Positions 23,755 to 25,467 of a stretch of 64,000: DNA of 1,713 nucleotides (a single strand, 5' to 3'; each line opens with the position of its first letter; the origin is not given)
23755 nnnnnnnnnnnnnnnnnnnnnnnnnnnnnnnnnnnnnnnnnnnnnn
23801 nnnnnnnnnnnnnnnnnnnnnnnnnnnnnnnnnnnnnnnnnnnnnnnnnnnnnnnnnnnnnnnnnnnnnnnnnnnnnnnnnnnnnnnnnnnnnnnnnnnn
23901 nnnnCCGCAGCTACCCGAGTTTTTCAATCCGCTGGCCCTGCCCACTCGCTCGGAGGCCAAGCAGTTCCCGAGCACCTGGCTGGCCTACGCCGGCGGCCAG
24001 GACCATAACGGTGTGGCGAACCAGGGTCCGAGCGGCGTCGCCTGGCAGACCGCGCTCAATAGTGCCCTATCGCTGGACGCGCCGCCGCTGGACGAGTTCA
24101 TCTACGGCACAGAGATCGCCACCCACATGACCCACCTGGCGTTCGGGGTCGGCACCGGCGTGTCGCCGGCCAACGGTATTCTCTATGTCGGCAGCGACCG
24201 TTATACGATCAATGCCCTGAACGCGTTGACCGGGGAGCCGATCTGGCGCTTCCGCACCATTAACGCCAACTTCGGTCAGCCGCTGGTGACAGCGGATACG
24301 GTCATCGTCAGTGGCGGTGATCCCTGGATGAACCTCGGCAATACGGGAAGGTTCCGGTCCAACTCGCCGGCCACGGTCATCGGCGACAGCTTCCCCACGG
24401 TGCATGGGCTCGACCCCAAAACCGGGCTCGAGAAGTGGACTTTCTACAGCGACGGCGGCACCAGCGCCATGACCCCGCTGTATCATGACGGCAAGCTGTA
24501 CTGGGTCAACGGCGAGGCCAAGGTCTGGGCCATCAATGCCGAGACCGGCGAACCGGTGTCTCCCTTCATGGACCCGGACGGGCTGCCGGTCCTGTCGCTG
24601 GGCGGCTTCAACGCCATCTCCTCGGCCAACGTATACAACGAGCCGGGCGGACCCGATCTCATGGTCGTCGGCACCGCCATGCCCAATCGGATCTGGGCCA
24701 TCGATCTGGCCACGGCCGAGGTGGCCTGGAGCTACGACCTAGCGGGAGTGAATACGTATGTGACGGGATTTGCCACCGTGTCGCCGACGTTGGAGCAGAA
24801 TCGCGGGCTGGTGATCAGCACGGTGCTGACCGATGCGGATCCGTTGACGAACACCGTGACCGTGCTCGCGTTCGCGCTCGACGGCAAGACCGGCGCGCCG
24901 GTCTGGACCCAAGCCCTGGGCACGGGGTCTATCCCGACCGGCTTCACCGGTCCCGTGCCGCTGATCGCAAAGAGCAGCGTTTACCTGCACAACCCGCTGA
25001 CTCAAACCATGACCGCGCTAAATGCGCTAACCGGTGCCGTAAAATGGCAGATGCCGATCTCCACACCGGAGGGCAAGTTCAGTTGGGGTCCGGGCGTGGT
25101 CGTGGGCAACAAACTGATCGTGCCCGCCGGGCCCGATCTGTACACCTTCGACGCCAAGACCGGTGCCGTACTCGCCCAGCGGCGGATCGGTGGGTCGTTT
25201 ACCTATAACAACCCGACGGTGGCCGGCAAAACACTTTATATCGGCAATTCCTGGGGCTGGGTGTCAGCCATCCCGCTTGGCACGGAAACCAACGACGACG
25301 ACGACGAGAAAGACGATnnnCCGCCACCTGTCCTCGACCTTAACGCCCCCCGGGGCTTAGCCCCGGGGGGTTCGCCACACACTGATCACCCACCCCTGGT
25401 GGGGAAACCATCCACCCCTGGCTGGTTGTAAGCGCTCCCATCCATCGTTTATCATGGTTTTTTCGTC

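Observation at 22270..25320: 1016-aa secreted double beta-propeller of PQQ/BamB-type repeats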

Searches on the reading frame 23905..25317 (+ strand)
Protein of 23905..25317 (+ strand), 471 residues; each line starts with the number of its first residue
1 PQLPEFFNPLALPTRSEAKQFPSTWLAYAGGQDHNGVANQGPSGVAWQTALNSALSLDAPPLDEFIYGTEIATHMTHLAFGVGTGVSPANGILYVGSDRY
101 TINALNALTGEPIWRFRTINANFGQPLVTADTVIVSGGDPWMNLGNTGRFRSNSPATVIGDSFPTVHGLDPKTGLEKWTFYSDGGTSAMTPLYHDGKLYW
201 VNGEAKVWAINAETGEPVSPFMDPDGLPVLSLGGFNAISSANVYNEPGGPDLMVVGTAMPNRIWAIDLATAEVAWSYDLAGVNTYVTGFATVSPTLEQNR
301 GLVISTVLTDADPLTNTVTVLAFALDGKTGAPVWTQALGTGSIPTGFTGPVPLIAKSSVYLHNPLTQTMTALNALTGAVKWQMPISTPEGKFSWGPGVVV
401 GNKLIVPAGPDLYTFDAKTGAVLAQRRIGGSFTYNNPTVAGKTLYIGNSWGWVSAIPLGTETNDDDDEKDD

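Call 81: search_protein_representatives(protein=window:23905-25317:+)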
Query: 471 residues. Proteins with E-value up to 0.001 (for the whole library): 6887; up to 1e-10: 921; up to 1e-30: 35. The best 150 are listed.
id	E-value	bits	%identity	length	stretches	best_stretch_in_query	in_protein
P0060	4.1e-200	682.6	48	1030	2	1-463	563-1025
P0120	8.4e-160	549.6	44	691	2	1-462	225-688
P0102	2.9e-138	478.6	39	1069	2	3-459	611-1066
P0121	1.9e-136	472.6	38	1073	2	5-458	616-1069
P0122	5.1e-122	425.0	47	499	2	4-409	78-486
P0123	2.5e-111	389.8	38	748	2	1-460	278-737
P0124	5.5e-88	312.8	41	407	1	56-458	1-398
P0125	7.6e-74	266.2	87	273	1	326-464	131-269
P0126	3.9e-70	253.9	48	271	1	189-459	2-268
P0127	4.1e-69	250.5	51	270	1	158-417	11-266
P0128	1.4e-64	235.6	47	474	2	1-127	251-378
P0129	6.4e-55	203.7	34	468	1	11-459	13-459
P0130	1.3e-53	199.4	34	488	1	20-459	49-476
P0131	3.8e-51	191.3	31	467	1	17-459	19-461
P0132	1.3e-50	189.5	30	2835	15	134-273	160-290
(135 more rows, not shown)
